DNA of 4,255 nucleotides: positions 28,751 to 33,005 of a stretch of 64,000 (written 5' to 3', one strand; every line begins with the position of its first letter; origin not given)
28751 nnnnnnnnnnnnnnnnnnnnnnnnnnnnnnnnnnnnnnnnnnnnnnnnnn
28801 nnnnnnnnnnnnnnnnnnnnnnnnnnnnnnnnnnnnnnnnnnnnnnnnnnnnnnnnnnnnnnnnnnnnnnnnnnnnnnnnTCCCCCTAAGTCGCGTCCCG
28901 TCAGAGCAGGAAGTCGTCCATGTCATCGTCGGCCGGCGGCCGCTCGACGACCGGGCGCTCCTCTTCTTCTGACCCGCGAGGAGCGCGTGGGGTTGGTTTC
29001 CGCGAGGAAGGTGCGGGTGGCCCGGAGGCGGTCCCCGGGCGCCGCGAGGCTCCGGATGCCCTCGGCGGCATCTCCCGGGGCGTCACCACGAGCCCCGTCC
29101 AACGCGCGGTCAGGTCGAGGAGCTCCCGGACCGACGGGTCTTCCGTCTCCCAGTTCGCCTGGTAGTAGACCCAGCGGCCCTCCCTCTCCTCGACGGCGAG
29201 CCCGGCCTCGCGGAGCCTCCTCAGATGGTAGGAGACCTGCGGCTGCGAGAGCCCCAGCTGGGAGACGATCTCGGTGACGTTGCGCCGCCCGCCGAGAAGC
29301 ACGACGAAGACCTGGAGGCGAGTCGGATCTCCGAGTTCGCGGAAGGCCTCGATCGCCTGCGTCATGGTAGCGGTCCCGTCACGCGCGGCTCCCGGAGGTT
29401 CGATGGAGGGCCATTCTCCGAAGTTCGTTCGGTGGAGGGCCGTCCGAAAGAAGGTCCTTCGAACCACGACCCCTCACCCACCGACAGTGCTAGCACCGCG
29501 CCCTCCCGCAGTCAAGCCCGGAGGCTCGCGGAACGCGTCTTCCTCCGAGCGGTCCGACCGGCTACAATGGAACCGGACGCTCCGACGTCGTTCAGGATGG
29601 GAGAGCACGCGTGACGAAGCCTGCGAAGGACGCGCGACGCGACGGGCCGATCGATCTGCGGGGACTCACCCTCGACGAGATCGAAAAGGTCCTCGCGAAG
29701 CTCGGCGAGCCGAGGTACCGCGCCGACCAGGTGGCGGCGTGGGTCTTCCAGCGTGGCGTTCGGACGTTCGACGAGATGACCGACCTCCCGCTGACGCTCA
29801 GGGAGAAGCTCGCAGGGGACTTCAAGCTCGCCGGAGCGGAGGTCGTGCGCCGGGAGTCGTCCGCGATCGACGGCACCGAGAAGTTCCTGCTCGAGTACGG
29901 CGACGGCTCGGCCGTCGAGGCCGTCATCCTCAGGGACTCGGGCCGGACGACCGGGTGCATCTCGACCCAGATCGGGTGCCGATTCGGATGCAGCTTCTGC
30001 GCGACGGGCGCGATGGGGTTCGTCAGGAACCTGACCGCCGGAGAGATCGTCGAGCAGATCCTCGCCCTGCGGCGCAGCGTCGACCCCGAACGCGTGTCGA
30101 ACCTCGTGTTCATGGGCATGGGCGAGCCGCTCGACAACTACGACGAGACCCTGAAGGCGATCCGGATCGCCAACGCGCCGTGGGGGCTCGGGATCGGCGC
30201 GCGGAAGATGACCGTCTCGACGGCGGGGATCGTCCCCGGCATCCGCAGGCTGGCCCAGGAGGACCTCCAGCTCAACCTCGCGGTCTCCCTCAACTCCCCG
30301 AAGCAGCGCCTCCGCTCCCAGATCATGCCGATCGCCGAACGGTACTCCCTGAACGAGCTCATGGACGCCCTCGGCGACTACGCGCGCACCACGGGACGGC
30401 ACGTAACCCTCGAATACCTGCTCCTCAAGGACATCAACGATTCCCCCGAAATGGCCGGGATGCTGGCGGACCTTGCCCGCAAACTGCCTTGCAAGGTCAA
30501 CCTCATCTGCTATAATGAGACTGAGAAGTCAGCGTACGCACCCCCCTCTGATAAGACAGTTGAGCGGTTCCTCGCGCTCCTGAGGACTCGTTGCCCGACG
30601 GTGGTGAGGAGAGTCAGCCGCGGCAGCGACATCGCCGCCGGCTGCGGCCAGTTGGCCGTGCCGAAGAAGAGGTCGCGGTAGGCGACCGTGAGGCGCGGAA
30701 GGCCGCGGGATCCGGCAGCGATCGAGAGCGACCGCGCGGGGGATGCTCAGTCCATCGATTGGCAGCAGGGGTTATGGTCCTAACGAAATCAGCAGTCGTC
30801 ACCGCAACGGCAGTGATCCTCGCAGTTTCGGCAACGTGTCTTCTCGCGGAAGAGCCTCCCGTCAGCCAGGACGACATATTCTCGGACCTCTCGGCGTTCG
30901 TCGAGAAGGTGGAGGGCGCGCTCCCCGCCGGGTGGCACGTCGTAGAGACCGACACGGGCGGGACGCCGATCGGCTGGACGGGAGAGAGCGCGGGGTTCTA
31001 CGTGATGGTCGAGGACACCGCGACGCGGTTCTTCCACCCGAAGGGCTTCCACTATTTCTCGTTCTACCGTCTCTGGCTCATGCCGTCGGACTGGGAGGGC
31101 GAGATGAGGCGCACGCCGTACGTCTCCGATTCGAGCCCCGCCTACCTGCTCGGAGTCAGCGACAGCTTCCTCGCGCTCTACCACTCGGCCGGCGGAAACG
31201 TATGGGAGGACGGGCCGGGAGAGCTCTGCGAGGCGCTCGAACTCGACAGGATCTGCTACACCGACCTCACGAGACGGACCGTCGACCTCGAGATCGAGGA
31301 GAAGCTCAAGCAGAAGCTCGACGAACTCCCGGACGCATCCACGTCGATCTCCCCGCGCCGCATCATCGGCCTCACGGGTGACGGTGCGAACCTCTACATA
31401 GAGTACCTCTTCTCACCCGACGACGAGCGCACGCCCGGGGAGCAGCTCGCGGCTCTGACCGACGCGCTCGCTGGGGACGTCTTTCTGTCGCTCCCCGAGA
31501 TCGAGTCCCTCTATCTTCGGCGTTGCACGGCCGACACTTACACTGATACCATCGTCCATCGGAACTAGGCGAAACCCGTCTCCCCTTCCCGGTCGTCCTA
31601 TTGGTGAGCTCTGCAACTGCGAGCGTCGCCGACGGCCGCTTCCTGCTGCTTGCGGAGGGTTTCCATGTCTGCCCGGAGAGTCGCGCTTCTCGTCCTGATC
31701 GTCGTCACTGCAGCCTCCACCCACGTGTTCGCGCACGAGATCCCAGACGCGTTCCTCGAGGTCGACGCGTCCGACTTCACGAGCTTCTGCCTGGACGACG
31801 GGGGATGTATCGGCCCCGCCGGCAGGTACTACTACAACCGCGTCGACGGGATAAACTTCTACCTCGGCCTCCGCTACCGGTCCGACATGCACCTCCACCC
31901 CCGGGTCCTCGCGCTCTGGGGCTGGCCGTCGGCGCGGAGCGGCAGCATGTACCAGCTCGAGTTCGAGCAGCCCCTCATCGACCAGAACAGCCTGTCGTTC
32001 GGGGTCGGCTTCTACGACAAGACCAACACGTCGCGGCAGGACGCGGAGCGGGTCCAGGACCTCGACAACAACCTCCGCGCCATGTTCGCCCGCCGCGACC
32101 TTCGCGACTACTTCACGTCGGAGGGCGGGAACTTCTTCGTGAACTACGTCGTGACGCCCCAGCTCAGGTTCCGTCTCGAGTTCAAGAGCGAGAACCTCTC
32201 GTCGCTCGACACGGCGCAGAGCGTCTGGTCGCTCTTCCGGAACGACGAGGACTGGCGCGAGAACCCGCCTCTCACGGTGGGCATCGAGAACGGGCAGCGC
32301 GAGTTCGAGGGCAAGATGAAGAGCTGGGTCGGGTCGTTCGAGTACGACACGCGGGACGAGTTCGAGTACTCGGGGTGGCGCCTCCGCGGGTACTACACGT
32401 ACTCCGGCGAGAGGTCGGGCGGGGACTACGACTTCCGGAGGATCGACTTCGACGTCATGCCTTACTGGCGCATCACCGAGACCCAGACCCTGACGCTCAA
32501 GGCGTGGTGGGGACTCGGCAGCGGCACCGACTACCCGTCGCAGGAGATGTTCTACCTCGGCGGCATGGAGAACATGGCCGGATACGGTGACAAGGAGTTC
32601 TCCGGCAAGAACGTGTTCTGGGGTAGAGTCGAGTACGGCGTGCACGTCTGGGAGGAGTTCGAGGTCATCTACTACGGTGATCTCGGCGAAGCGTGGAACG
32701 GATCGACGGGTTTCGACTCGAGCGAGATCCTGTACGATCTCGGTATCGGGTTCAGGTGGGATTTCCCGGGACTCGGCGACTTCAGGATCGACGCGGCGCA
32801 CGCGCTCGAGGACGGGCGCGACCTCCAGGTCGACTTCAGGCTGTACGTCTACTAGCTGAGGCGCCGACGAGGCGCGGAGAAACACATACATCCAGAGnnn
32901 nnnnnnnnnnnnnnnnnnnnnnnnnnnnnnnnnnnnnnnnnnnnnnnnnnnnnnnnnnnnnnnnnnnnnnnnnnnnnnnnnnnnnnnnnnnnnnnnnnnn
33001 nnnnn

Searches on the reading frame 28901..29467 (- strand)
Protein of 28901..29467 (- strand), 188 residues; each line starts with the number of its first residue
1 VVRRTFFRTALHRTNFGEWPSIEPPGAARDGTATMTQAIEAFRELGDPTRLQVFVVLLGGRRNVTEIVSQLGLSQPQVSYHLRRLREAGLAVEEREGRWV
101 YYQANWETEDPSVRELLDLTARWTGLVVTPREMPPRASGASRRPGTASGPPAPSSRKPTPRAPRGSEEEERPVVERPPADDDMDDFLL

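Call 6: search_protein_families(library=pfam, proteins=[window:28901-29467:-], max_evalue=0.01)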
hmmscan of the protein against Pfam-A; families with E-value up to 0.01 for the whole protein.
window:28901-29467:- (188 aa): 12 families
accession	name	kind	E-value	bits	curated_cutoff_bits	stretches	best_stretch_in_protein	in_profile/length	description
PF01022.26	HTH_5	-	2.4e-13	50.2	22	1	47-90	1-44/47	Bacterial regulatory protein, arsR family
PF12840.13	HTH_20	-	5.2e-10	39.6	27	1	45-91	1-48/51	Helix-turn-helix domain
PF12802.13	MarR_2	-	8.5e-06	26.3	27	1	56-96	13-55/61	MarR family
PF01978.25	TrmB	-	2.2e-05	24.7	25.6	1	52-104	12-65/68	Sugar-specific transcriptional regulator TrmB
PF13518.12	HTH_28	-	9.7e-05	22.8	25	1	50-91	2-42/52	Helix-turn-helix domain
PF13412.12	HTH_24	-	9.7e-05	22.3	21.9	1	60-90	16-46/48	Winged helix-turn-helix DNA-binding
PF24266.1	HTH_HVO_0163_N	-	0.00021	21.7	31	1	66-107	21-63/70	HVO_0163, N-terminal HTH domain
PF24034.1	DUF7343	-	0.00036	20.8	27.6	1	56-98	13-55/62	Domain of unknown function (DUF7343)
PF09339.16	HTH_IclR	-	0.0015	18.7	22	1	61-92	16-49/52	IclR helix-turn-helix domain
PF24038.1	DUF7347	-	0.0018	18.9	27.6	1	40-88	3-55/77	Domain of unknown function (DUF7347)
PF07848.18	PaaX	-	0.0046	17.6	24.8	0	64-103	26-65/70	PaaX-like protein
PF00126.33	HTH_1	-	0.0091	16.4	26.6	0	69-87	21-39/60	Bacterial regulatory helix-turn-helix protein, lysR family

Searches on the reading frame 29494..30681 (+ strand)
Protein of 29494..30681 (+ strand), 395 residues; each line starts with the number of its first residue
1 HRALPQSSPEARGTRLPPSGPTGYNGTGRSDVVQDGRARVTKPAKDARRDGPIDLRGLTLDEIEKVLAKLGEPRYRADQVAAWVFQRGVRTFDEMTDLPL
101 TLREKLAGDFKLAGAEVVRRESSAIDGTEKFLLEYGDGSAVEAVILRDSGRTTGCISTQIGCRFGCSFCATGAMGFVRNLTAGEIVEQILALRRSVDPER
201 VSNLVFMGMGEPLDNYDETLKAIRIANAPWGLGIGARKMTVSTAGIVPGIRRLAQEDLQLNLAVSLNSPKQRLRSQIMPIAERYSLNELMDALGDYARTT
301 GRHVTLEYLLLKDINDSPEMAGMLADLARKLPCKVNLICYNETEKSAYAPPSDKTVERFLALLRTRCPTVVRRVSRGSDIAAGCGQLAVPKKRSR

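Call 82: search_protein_families(library=pfam, proteins=[window:29494-30681:+], max_evalue=0.00001)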
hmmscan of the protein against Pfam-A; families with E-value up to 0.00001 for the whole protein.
window:29494-30681:+ (395 aa): 2 families
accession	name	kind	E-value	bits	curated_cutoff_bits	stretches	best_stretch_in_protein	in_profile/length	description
PF21016.3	RlmN_N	-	1e-16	60.8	24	1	53-108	1-56/60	Ribosomal RNA large subunit methyltransferase N-terminal domain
PF04055.27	Radical_SAM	-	2.6e-14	54.2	29.5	1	157-317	2-157/166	Radical SAM superfamily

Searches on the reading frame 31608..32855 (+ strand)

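Call 82: search_protein_families(library=pfam, proteins=[window:31608-32855:+], max_evalue=0.00001)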
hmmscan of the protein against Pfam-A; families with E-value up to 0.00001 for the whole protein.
window:31608-32855:+ (415 aa): 1 family
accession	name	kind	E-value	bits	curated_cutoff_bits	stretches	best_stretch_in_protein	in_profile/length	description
PF01103.29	Omp85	-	5.8e-14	52.8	24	1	114-405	21-311/325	Omp85 superfamily domain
